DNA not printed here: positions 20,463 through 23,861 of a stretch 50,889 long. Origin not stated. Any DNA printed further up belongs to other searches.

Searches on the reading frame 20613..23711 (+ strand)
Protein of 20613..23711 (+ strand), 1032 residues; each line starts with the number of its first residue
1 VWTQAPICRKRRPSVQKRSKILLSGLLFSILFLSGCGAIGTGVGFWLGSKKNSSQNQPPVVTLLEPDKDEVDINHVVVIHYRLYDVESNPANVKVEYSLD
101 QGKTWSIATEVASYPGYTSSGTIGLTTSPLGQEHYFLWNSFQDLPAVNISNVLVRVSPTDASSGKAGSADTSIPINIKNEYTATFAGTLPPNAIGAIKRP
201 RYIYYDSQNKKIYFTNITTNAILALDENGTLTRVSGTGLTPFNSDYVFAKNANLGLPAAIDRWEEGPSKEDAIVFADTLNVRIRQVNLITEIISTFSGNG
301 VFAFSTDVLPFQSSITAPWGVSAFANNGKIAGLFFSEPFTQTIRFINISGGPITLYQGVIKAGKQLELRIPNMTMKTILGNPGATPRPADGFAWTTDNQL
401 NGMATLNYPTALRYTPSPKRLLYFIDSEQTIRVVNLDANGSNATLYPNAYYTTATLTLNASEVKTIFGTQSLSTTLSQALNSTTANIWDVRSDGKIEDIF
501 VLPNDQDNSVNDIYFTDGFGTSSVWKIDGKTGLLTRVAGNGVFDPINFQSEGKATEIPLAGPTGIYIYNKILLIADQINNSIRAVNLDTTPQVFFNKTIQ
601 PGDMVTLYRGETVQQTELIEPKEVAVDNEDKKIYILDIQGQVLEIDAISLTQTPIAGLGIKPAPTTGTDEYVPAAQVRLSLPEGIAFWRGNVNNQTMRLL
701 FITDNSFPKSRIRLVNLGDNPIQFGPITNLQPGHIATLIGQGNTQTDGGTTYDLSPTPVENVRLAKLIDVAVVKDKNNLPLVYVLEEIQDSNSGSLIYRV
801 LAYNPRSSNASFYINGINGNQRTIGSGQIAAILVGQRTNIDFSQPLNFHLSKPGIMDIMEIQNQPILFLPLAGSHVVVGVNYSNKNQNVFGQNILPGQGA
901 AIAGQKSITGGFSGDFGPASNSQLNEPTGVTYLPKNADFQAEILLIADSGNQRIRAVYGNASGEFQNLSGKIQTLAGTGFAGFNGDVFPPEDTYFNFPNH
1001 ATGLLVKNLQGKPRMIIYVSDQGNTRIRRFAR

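Call 59: search_protein_families(library=pfam, proteins=[window:20613-23711:+], max_evalue=0.1)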
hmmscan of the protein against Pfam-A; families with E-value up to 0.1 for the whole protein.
window:20613-23711:+ (1032 aa): 3 families
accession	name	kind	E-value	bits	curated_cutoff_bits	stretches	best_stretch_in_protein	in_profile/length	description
PF25021.1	TEN_NHL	-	3.5e-06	26.7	27.1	0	601-687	124-208/357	Teneurin NHL domain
PF01436.27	NHL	-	0.00058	20.2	20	0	943-955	14-26/28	NHL repeat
PF01731.26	Arylesterase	-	0.017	15.8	21.3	0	196-225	52-81/86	Arylesterase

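Call 60: search_protein_families(library=padloc, proteins=[window:20613-23711:+], max_evalue=0.01)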
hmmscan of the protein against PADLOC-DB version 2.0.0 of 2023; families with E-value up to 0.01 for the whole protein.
window:20613-23711:+ (1032 aa): 0 families
